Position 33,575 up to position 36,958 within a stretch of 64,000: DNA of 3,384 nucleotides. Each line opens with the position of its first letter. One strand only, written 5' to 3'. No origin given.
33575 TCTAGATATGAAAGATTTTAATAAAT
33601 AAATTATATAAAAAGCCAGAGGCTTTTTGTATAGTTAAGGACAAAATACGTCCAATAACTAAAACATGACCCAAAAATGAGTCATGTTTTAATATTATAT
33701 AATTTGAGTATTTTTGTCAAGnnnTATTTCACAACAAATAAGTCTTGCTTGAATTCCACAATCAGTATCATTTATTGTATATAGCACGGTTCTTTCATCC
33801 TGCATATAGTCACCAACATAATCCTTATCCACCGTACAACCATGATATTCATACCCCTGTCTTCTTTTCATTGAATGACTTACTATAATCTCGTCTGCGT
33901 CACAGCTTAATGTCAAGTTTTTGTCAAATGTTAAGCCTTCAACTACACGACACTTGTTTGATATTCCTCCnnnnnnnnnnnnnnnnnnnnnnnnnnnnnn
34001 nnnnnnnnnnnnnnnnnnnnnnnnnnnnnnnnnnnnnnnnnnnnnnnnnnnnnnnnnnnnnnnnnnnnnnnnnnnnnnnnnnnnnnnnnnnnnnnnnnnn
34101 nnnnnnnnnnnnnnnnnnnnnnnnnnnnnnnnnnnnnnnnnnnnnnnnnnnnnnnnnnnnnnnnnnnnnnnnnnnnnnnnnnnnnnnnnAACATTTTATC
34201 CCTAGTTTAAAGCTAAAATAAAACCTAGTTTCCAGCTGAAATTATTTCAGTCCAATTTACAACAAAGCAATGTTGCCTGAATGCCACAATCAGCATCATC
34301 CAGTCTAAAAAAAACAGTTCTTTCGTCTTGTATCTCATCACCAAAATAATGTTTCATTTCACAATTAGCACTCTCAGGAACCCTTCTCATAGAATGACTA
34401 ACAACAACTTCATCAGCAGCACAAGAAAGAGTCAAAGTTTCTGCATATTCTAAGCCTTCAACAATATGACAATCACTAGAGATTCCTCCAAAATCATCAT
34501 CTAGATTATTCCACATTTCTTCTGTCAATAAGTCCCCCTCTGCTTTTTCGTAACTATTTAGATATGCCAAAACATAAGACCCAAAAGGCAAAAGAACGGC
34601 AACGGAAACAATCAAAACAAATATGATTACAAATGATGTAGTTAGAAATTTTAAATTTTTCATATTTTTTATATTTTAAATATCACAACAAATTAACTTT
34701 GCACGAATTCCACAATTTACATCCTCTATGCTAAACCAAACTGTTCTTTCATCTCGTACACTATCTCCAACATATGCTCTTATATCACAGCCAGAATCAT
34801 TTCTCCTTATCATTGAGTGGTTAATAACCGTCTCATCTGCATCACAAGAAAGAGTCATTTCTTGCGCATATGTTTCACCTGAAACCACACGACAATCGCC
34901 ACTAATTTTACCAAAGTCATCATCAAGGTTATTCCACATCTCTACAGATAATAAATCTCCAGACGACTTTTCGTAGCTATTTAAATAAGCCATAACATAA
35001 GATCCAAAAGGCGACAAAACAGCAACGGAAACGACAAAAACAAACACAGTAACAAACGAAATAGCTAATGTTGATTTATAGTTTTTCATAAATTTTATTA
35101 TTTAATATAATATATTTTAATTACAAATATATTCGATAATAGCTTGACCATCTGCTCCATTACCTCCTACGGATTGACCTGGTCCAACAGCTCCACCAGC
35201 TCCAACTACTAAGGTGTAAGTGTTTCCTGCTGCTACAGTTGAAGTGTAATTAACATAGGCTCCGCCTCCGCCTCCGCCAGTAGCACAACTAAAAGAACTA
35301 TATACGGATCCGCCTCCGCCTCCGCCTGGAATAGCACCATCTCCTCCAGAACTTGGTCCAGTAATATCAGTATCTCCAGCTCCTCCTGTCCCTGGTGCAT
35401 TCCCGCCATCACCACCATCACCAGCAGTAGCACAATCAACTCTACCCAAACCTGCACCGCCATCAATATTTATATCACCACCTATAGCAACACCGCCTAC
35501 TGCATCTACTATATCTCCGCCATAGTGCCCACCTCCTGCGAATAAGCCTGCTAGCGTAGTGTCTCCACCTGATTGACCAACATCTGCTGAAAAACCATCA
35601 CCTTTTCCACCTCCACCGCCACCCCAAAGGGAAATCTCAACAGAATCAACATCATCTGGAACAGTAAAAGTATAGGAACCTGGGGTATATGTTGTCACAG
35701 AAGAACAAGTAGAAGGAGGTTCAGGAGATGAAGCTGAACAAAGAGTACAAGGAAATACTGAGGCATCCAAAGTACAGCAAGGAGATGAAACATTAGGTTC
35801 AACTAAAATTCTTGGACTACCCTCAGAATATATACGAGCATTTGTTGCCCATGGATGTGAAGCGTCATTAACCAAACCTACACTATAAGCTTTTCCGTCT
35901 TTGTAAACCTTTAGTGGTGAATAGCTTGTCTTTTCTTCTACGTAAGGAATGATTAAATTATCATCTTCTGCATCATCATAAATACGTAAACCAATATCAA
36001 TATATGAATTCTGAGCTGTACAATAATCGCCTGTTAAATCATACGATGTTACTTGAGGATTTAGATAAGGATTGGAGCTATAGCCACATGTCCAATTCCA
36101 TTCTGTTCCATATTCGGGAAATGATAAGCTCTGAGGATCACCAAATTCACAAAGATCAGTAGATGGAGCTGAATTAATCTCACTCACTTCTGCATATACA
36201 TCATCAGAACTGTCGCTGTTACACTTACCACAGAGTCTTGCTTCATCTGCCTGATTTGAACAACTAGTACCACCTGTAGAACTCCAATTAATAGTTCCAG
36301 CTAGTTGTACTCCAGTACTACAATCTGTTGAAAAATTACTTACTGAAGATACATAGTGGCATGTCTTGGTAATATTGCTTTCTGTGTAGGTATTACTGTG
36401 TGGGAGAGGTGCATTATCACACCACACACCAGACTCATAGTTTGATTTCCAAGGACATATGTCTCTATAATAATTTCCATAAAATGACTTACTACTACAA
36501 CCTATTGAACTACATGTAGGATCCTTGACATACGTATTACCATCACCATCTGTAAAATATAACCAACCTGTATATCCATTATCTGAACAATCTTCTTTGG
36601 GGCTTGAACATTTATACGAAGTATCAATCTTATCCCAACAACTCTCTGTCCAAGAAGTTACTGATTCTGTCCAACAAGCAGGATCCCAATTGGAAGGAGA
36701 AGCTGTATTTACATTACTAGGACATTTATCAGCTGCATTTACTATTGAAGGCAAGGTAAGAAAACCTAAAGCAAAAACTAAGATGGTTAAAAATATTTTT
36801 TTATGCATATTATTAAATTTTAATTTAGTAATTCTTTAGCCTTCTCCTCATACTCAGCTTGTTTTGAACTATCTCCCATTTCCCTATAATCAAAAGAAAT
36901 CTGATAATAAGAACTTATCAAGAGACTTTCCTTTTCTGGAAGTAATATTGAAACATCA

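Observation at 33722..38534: Operon of three paralogous Cys-rich small proteins behind a Cys/Gly-rich secreted protein, a TPR protein and a fibre-motif mini-protein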

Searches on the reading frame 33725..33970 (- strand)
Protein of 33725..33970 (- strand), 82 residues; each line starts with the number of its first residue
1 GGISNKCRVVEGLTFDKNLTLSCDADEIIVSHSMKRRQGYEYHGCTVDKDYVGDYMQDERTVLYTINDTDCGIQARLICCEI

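Call 62: search_solved_structures(query=A6, max_evalue=10, show_alignments=3)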
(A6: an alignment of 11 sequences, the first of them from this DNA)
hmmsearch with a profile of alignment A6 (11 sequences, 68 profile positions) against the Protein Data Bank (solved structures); distinct sequences matched with E-value up to 10: 0.

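Call 75: predict_structure(alignment_id=A6)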
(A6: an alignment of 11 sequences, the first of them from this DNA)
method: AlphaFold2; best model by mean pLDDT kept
length: 82 residues; sequences in the alignment: 11
mean_pLDDT: 37.3   pTM: 0.24
mean pLDDT of the five models: 37.3, 36.7, 36.5, 36.1, 34.6
residues with pLDDT >= 90: 0; 70-90: 0; 50-70: 0; < 50: 82
segments of 3 or more residues with pLDDT < 50: 1-82
pLDDT, mean of each block of 10 residues (from residue 1): 26 38 36 36 42 35 40 45 36
secondary structure, 60 per line:
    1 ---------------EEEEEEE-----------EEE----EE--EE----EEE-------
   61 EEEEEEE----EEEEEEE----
elements in order: E16-22 E34-36 E51-53 E61-67 E72-78

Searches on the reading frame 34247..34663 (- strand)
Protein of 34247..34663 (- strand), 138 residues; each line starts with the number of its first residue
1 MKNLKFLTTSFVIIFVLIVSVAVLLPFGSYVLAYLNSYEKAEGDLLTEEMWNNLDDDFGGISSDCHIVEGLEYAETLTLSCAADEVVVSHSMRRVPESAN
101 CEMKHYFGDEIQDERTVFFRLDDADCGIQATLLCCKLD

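Call 3: search_protein_families(library=pfam, proteins=[window:34247-34663:-], max_evalue=1)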
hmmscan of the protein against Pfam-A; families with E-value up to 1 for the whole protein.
window:34247-34663:- (138 aa): 0 families

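Call 4: search_protein_families(library=ncbifam, proteins=[window:34247-34663:-], max_evalue=1)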
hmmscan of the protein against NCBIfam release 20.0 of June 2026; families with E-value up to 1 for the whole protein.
window:34247-34663:- (138 aa): 1 family
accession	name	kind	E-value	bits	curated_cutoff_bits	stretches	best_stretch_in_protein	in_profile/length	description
TIGR04087.1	YqxM_for_SipW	equivalog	0.13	11.8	80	1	10-69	18-75/186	amyloid fiber anchoring/assembly protein TapA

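Call 26: search_protein_families(library=phrogs, proteins=[window:34247-34663:-], max_evalue=0.1)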
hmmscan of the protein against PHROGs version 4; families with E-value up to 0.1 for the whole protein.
window:34247-34663:- (138 aa): 0 families

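Call 106: search_protein_families(library=padloc, proteins=[window:34247-34663:-], max_evalue=0.01)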
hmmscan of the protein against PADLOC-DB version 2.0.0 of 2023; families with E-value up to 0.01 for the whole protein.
window:34247-34663:- (138 aa): 0 families

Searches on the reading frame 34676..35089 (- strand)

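Call 3: search_protein_families(library=pfam, proteins=[window:34676-35089:-], max_evalue=1)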
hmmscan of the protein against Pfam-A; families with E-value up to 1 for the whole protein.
window:34676-35089:- (137 aa): 0 families

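Call 4: search_protein_families(library=ncbifam, proteins=[window:34676-35089:-], max_evalue=1)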
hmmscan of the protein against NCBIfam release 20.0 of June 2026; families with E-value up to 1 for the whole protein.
window:34676-35089:- (137 aa): 1 family
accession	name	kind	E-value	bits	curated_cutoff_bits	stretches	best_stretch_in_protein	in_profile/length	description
TIGR04087.1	YqxM_for_SipW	equivalog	0.0085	15.7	80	1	4-60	11-67/186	amyloid fiber anchoring/assembly protein TapA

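Call 26: search_protein_families(library=phrogs, proteins=[window:34676-35089:-], max_evalue=0.1)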
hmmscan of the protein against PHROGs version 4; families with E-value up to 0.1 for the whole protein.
window:34676-35089:- (137 aa): 0 families

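Call 106: search_protein_families(library=padloc, proteins=[window:34676-35089:-], max_evalue=0.01)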
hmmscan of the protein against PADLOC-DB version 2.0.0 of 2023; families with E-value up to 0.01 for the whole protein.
window:34676-35089:- (137 aa): 0 families

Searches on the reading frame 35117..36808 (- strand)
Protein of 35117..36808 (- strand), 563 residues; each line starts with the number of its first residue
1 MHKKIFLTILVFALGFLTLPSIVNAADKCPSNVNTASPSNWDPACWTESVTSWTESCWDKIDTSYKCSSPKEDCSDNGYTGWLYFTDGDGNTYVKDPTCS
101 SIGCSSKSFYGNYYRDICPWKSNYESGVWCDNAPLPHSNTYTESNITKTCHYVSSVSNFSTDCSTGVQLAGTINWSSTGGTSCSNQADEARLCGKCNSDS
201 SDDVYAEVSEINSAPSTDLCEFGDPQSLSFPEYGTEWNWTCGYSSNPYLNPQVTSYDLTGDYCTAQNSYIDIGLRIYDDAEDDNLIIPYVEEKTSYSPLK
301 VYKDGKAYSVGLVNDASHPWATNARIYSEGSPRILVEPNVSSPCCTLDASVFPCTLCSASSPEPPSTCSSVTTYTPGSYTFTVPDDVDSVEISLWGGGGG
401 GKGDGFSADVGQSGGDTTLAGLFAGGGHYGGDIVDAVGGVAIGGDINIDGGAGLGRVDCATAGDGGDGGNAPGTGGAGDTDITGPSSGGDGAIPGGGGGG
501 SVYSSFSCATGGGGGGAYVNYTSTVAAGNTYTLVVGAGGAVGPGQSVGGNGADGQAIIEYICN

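Call 3: search_protein_families(library=pfam, proteins=[window:35117-36808:-], max_evalue=1)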
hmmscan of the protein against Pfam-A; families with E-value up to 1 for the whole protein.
window:35117-36808:- (563 aa): 1 family
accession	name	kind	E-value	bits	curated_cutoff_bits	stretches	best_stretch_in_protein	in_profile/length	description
PF21722.4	Gly_rich_2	-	2.9e-08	34.4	24.3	2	376-415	3-40/226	Glycine-rich domain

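Call 4: search_protein_families(library=ncbifam, proteins=[window:35117-36808:-], max_evalue=1)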
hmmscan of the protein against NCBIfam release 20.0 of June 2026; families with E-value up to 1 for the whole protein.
window:35117-36808:- (563 aa): 0 families

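Call 16: find_homologous_proteins(query=window:35117-36808:-, max_evalue=0.001)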
Query window:35117-36808:- (563 aa): 1 proteins with E <= 0.001 among 8000 candidates.
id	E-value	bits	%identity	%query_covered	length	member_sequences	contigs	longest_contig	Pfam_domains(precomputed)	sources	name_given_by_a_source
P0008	0.0e+0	1294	100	100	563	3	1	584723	PF21722.5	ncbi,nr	ncbi:hypothetical protein C0583_02390 [Candidatus Parcubacteria bacterium]|nr:MAG: hypothetical prot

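Call 26: search_protein_families(library=phrogs, proteins=[window:35117-36808:-], max_evalue=0.1)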
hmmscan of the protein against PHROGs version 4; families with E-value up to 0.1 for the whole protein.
window:35117-36808:- (563 aa): 4 families
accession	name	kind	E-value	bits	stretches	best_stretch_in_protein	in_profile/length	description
phrog_4474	-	unknown function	0.00015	22.3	1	344-416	126-195/407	-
phrog_863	-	tail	0.00054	20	1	366-403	395-433/690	tail fiber assembly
phrog_416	-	tail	0.0016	19.3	1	364-415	161-213/350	minor tail protein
phrog_9770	-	head and packaging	0.012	15.8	1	373-525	8-137/590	virion structural protein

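Call 35: search_solved_structures(query=window:35117-36808:-, max_evalue=1)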
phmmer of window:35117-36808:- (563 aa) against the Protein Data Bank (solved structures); distinct sequences matched with E-value up to 1: 1.
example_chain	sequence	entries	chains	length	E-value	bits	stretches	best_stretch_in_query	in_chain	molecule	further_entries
2anl_A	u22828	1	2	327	0.31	13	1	73-112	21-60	plasmepsin IV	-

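Call 92: search_dna_similar(query=window:35117-36808:-, collection=phages, mode=protein, max_evalue=0.01, max_rows=10)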
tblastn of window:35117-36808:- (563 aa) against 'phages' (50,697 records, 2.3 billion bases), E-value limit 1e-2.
No match.

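Call 106: search_protein_families(library=padloc, proteins=[window:35117-36808:-], max_evalue=0.01)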
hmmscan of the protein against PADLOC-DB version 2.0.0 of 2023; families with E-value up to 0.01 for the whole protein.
window:35117-36808:- (563 aa): 0 families

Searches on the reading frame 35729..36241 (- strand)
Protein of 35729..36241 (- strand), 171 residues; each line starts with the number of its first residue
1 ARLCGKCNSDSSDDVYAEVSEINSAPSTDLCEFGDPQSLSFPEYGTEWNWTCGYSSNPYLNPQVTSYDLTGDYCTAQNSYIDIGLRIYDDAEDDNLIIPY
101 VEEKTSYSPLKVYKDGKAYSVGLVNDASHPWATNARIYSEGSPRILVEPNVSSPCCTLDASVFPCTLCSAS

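Call 30: find_homologous_proteins(query=A4, max_evalue=0.01)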
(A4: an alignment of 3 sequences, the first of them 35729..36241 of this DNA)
Query A4 (3 sequences) (171 aa, profile of the alignment): 22 proteins with E <= 0.01 among 2156 candidates.
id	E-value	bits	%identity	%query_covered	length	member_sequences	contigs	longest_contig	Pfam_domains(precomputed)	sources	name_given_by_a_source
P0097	6.5e-9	54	37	46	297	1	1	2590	-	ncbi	-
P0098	2.9e-8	52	32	42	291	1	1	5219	-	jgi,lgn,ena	-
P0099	4.2e-8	51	39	39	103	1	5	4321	-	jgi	jgi:hypothetical protein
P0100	4.7e-8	51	28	53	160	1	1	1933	-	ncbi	-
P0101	6.5e-8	51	34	45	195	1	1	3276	-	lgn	-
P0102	1.6e-7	49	44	35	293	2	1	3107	-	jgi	-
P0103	4.9e-7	48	31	45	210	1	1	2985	-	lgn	-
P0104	9.4e-7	47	36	39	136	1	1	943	-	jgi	-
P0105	3.1e-6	45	37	42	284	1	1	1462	-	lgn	-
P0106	4.2e-6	45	38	35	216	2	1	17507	-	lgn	-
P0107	6.8e-6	44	37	40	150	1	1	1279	PF00082.28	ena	-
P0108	7.3e-6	44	37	39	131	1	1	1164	-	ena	-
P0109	8.6e-6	44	36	43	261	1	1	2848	-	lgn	-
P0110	1.2e-5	43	39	45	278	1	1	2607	-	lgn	-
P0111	2.3e-5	42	36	40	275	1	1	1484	PF20009.5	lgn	-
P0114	4.3e-4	38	39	35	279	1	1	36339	-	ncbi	-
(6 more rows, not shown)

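Call 79: find_encoding_contigs(protein=P0114, flank=6000, max_places=1)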
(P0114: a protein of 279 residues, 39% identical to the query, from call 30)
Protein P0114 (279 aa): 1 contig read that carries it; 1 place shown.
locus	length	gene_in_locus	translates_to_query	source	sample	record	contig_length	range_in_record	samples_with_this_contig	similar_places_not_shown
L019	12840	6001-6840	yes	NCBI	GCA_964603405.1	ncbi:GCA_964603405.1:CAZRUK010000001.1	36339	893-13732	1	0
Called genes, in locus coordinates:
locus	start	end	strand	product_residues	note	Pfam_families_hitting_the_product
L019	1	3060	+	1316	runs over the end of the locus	?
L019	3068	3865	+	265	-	-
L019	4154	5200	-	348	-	-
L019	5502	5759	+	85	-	-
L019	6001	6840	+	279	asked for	-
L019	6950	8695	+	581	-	PF05157:MshEN, PF00437:T2SSE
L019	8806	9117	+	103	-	PF05635:23S_rRNA_IVP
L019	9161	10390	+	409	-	PF00482:T2SSF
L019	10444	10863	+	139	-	-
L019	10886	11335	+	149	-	-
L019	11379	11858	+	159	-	-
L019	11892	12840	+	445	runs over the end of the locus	-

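Call 80: find_encoding_contigs(protein=P0106, flank=6000, max_places=1)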
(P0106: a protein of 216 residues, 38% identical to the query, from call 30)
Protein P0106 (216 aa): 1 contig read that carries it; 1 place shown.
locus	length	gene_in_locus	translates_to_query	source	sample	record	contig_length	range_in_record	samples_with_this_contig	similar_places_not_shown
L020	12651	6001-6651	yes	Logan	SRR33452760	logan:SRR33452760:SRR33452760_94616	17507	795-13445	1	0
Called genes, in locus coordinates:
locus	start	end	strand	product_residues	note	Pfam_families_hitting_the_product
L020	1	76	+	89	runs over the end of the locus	-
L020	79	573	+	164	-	PF00293:NUDIX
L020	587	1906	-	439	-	PF00144:Beta-lactamase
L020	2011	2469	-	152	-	PF09424:YqeY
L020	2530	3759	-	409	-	PF03129:HGTP_anticodon (weak)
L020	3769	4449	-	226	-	PF10502:Peptidase_S26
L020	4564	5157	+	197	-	PF01195:Pept_tRNA_hydro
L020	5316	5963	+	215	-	-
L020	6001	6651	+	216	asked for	-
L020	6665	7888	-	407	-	PF21710:Spt6_S1 (faint), PF21543:CvfB_2nd (faint), PF23459:S1_RRP5 (faint), PF00575:S1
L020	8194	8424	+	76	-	-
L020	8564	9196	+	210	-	PF13483:Lactamase_B_3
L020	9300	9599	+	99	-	-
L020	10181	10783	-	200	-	-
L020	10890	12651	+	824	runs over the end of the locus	PF00521:DNA_topoisoIV, PF03989:DNA_gyraseA_C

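Call 98: find_related_loci(query=A4, collection=viral_contigs, flank=6000)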
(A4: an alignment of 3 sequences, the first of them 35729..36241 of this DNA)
Query A4 (171 aa) in viral_contigs; peptide patterns used: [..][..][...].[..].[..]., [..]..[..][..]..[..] (x = any residue, [..] = any of these).
40 stretches matched a pattern, but none encodes a relative of the query by tblastn (E <= 1e-3).

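Call 108: search_protein_families(library=pfam, proteins=[L019:5769-6155:+, L020:5316-5963:+, P0106, P0098], max_evalue=0.01)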
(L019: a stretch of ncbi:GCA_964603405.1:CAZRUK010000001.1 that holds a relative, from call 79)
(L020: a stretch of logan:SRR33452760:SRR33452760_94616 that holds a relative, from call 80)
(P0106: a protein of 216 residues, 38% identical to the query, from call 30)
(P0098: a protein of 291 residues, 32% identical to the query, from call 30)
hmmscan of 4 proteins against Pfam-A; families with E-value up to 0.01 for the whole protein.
L019:5769-6155:+ (128 aa): 0 families

L020:5316-5963:+ (215 aa): 0 families

P0106 (216 aa): 0 families

P0098 (291 aa): 1 family
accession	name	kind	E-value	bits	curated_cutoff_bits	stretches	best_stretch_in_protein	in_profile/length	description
PF06439.18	3keto-disac_hyd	-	0.00018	22.1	26.8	1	102-199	66-172/187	3-keto-disaccharide hydrolase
